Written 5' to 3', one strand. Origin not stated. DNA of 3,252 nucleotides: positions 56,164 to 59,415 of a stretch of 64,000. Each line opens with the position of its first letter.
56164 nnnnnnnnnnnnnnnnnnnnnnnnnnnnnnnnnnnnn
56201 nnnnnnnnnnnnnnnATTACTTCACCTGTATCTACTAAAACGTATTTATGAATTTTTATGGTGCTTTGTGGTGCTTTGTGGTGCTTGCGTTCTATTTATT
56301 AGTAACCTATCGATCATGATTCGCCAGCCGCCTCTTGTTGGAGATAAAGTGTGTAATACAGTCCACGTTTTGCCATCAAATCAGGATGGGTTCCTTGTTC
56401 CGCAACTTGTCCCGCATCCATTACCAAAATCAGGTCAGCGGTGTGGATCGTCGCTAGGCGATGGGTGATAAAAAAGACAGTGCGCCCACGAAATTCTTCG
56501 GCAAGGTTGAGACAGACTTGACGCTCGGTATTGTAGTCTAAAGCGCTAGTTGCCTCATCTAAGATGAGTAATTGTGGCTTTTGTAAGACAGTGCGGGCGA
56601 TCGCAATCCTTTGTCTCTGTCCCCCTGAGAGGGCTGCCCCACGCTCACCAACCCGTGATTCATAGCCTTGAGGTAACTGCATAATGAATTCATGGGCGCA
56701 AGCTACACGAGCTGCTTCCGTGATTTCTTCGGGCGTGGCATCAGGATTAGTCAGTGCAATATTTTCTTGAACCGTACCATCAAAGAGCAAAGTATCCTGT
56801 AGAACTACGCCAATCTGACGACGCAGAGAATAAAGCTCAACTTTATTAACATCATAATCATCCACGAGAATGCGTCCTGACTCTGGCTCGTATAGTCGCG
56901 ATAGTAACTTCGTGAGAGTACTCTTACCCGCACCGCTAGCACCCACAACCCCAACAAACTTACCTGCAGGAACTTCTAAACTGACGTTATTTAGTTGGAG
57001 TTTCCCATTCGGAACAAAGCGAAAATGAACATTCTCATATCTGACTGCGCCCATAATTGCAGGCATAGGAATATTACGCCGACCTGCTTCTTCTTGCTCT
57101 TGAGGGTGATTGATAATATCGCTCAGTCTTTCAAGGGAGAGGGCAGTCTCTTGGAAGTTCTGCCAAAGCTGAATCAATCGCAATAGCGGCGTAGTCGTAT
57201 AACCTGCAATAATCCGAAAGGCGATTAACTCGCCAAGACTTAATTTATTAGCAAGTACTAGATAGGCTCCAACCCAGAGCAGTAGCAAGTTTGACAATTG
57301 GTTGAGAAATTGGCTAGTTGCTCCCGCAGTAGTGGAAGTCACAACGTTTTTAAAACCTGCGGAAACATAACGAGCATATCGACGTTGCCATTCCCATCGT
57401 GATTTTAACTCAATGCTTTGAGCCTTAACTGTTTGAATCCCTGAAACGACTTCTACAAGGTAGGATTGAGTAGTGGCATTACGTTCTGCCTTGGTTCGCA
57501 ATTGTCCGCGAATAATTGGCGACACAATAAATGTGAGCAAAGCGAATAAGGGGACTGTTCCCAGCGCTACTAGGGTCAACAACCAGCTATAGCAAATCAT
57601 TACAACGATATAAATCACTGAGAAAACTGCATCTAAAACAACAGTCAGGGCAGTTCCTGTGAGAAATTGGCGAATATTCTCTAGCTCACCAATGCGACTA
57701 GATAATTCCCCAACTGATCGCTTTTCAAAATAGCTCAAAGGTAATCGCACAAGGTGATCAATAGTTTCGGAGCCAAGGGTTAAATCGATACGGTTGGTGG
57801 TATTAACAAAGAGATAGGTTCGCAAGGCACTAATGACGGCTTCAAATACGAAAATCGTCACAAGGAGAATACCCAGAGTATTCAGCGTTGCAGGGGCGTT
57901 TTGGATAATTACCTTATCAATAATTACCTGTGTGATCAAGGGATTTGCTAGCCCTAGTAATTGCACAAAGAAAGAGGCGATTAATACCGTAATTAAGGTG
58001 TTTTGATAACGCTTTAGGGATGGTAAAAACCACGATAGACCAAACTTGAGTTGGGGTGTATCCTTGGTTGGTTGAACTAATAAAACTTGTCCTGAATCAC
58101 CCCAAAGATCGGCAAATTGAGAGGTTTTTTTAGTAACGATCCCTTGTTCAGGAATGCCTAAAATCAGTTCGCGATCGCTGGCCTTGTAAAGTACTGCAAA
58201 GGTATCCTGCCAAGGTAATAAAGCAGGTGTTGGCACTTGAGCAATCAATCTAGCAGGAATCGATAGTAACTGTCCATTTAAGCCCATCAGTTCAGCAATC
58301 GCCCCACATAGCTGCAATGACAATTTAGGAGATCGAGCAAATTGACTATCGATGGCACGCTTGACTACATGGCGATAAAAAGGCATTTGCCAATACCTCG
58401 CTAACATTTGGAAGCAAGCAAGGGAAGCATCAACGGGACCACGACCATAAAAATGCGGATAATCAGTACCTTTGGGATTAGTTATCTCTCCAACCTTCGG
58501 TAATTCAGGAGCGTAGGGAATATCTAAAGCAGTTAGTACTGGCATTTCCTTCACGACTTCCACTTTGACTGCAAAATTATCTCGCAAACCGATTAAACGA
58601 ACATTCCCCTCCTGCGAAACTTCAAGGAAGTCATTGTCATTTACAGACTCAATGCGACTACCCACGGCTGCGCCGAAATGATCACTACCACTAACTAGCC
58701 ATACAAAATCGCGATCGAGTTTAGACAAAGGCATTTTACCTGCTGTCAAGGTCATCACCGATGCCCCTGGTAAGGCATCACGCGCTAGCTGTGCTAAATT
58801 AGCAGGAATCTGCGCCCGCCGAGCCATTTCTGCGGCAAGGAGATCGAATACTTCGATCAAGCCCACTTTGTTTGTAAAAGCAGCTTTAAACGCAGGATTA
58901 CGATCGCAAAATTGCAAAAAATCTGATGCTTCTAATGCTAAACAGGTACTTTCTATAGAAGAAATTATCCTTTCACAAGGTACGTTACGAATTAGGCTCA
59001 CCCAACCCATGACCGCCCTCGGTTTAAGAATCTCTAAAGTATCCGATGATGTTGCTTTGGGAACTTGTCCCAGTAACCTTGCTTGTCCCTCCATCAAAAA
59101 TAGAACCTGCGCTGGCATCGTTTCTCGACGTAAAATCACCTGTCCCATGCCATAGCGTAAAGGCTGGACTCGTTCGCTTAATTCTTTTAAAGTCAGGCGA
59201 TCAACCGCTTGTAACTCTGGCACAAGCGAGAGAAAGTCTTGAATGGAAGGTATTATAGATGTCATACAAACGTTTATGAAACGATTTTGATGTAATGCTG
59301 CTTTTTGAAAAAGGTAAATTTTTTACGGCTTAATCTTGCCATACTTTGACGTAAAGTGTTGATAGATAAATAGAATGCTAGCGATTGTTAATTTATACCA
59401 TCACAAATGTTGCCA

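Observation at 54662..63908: Type-I secretion pair adjacent to a parvulin PPIase, an orphan small ORF and a leaderless calpain-type protease: candidate dedicated protease-export module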

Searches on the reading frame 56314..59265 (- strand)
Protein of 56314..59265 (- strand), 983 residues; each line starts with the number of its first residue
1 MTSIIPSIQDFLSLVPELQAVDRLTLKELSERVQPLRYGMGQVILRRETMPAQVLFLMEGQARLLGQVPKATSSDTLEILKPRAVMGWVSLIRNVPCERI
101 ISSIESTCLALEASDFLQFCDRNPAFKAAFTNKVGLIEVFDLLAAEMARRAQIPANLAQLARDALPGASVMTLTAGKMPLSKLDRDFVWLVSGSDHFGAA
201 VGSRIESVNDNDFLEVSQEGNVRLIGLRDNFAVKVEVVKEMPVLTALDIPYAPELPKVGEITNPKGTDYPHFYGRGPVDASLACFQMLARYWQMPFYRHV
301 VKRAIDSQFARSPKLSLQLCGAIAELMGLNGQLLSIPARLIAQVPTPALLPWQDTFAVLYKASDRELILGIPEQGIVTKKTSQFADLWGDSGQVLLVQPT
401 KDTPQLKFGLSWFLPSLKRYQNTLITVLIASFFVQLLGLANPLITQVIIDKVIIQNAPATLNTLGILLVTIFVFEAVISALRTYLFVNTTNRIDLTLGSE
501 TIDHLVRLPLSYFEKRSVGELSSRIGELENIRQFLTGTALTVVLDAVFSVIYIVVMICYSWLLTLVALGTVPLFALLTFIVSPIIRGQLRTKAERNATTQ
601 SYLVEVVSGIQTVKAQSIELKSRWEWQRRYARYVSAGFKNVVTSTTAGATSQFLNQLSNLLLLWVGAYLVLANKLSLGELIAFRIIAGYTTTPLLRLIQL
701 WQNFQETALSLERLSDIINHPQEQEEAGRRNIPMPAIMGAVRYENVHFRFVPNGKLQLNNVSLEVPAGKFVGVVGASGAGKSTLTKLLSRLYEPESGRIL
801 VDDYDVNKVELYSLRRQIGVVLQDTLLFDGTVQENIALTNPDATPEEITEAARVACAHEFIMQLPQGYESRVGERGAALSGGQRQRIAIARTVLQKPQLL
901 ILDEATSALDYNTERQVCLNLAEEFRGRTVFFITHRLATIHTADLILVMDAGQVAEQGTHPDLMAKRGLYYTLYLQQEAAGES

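Call 3: search_protein_families(library=pfam, proteins=[window:56314-59265:-], max_evalue=0.01)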
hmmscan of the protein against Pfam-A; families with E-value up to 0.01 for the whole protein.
window:56314-59265:- (983 aa): 7 families
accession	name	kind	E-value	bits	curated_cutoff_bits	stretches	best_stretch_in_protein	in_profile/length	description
PF00664.28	ABC_membrane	-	8.9e-52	176.9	28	1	424-694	1-274/274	ABC transporter transmembrane region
PF00005.33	ABC_tran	-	6e-35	121.3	25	1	758-907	1-137/137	ABC transporter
PF03412.21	Peptidase_C39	-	1.4e-06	28.6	22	1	279-401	12-132/133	Peptidase C39 family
PF00027.35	cNMP_binding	-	2.6e-06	27.7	27.5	1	37-123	3-89/89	Cyclic nucleotide-binding domain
PF02463.25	SMC_N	-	3.1e-05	24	40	1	798-947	110-209/220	RecF/RecN/SMC N terminal domain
PF13401.12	AAA_22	-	0.002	18.9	27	0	770-909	7-96/130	AAA domain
PF13191.12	AAA_16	-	0.0033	18.4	32.6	1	769-906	25-142/167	AAA ATPase domain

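Call 4: search_protein_families(library=ncbifam, proteins=[window:56314-59265:-], max_evalue=0.01)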
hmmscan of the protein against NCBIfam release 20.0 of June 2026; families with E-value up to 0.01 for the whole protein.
window:56314-59265:- (983 aa): 193 families (the best 25 are shown)
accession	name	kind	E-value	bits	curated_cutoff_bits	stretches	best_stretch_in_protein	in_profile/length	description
TIGR01846.1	type_I_sec_HlyB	subfamily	2.7e-220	733.3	725.55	1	282-977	2-692/694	type I secretion system permease/ATPase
TIGR03375.1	type_I_sec_LssB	subfamily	7.7e-145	483.9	693.1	1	282-965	4-690/696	type I secretion system permease/ATPase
TIGR03796.1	NHLM_micro_ABC1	equivalog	1.4e-130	436.7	853.3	1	329-973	59-708/710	NHLP family bacteriocin export ABC transporter peptidase/permease/ATPase subunit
TIGR03797.1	NHLM_micro_ABC2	equivalog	1.7e-121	406.9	709.4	1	416-977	130-685/686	NHLP bacteriocin export ABC transporter permease/ATPase subunit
TIGR02204.1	MsbA_rel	hypoth_equivalog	4.3e-121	405.4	780.4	1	410-973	6-571/576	ABC transporter, permease/ATP-binding protein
TIGR02203.1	MsbA_lipidA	equivalog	1.7e-117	393.3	602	1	415-975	7-567/572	lipid A export permease/ATP-binding protein MsbA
TIGR01193.1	bacteriocin_ABC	subfamily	9.1e-116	388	523.85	1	356-974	87-706/708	peptide cleavage/export ABC transporter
NF052233.1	CphA_assoc_ABC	equivalog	1.5e-112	377.4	880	1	411-979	169-745/766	cyanophycin metabolism-associated ABC transporter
TIGR00958.1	3a01208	subfamily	6.2e-111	371.8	874.6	1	413-973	152-710/711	antigen peptide transporter 2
TIGR01842.1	type_I_sec_PrtD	subfamily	7.8e-108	361.4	510.15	1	418-965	2-542/544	type I secretion system permease/ATPase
NF045513.1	HepA_fam_ABC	equivalog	1.7e-101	340.5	725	1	428-975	56-607/610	heterocyst formation ABC transporter subunit HepA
NF010178.0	PRK13657.1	equivalog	2.3e-96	323.5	733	1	416-975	13-568/588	glucan ABC transporter ATP-binding protein/ permease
NF008381.0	PRK11176.1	equivalog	6.4e-95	318.7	867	1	420-976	23-578/582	lipid A ABC transporter ATP-binding protein/permease MsbA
NF008055.0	PRK10789.1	equivalog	2.8e-84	283.7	845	1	410-978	7-572/590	SmdA family multidrug ABC transporter permease/ATP-binding protein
TIGR01192.1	chvA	subfamily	1.4e-81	274.9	585.4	1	417-974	14-567/585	glucan export ABC transporter ATP-binding protein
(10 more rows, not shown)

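Call 11: search_solved_structures(query=window:56314-59265:-, max_evalue=1e-20, show_alignments=3)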
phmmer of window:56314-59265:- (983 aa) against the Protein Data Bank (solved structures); distinct sequences matched with E-value up to 1e-20: 332 (the best 60 are shown).
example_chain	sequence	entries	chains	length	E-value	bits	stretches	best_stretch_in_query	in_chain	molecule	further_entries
7sgr_J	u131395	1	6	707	3.9e-166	557.9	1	279-975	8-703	Alpha-hemolysin translocation ATP-binding protein HlyB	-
8dck_A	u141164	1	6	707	1.1e-165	556.5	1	279-975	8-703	Alpha-hemolysin translocation ATP-binding protein HlyB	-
9ody_A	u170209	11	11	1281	5.5e-149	501.2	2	504-976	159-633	ATP-binding cassette, sub-family B (MDR/TAP), member 4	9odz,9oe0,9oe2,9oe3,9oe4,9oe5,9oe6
9oe1_A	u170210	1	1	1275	7.7e-149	500.7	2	504-976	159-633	ATP-binding cassette, sub-family B (MDR/TAP), member 4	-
9nfi_A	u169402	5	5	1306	4.8e-147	494.8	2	505-977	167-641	Permeability Glycoprotein (P-gp)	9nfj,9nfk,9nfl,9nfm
6ujp_A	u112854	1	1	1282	6.9e-145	487.6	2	507-982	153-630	ATP-dependent translocase ABCB1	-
7zka_A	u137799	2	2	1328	1.2e-144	486.9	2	507-982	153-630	ATP-dependent translocase ABCB1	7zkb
7niu_A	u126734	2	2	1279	1.2e-144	486.9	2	471-976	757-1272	Isoform 2 of Phosphatidylcholine translocator ABCB4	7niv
6q81_A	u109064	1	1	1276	1.2e-144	486.8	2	507-982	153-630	P-glycoprotein (ABCB1)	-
4m2s_A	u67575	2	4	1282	1.2e-144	486.8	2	507-982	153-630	Multidrug resistance protein 1A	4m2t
5kpi_A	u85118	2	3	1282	1.2e-144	486.8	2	507-982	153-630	Multidrug resistance protein 1A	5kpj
4q9h_A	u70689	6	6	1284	1.2e-144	486.8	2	507-982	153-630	Multidrug resistance protein 1A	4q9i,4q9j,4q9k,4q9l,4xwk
4ksb_A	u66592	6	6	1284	1.2e-144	486.8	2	507-982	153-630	Multidrug resistance protein 1A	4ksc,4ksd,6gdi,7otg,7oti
3g60_A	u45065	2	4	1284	1.2e-144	486.8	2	507-982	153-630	Multidrug resistance protein 1a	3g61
6qee_A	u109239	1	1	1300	1.5e-144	486.5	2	507-982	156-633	ABCB1HM-EQ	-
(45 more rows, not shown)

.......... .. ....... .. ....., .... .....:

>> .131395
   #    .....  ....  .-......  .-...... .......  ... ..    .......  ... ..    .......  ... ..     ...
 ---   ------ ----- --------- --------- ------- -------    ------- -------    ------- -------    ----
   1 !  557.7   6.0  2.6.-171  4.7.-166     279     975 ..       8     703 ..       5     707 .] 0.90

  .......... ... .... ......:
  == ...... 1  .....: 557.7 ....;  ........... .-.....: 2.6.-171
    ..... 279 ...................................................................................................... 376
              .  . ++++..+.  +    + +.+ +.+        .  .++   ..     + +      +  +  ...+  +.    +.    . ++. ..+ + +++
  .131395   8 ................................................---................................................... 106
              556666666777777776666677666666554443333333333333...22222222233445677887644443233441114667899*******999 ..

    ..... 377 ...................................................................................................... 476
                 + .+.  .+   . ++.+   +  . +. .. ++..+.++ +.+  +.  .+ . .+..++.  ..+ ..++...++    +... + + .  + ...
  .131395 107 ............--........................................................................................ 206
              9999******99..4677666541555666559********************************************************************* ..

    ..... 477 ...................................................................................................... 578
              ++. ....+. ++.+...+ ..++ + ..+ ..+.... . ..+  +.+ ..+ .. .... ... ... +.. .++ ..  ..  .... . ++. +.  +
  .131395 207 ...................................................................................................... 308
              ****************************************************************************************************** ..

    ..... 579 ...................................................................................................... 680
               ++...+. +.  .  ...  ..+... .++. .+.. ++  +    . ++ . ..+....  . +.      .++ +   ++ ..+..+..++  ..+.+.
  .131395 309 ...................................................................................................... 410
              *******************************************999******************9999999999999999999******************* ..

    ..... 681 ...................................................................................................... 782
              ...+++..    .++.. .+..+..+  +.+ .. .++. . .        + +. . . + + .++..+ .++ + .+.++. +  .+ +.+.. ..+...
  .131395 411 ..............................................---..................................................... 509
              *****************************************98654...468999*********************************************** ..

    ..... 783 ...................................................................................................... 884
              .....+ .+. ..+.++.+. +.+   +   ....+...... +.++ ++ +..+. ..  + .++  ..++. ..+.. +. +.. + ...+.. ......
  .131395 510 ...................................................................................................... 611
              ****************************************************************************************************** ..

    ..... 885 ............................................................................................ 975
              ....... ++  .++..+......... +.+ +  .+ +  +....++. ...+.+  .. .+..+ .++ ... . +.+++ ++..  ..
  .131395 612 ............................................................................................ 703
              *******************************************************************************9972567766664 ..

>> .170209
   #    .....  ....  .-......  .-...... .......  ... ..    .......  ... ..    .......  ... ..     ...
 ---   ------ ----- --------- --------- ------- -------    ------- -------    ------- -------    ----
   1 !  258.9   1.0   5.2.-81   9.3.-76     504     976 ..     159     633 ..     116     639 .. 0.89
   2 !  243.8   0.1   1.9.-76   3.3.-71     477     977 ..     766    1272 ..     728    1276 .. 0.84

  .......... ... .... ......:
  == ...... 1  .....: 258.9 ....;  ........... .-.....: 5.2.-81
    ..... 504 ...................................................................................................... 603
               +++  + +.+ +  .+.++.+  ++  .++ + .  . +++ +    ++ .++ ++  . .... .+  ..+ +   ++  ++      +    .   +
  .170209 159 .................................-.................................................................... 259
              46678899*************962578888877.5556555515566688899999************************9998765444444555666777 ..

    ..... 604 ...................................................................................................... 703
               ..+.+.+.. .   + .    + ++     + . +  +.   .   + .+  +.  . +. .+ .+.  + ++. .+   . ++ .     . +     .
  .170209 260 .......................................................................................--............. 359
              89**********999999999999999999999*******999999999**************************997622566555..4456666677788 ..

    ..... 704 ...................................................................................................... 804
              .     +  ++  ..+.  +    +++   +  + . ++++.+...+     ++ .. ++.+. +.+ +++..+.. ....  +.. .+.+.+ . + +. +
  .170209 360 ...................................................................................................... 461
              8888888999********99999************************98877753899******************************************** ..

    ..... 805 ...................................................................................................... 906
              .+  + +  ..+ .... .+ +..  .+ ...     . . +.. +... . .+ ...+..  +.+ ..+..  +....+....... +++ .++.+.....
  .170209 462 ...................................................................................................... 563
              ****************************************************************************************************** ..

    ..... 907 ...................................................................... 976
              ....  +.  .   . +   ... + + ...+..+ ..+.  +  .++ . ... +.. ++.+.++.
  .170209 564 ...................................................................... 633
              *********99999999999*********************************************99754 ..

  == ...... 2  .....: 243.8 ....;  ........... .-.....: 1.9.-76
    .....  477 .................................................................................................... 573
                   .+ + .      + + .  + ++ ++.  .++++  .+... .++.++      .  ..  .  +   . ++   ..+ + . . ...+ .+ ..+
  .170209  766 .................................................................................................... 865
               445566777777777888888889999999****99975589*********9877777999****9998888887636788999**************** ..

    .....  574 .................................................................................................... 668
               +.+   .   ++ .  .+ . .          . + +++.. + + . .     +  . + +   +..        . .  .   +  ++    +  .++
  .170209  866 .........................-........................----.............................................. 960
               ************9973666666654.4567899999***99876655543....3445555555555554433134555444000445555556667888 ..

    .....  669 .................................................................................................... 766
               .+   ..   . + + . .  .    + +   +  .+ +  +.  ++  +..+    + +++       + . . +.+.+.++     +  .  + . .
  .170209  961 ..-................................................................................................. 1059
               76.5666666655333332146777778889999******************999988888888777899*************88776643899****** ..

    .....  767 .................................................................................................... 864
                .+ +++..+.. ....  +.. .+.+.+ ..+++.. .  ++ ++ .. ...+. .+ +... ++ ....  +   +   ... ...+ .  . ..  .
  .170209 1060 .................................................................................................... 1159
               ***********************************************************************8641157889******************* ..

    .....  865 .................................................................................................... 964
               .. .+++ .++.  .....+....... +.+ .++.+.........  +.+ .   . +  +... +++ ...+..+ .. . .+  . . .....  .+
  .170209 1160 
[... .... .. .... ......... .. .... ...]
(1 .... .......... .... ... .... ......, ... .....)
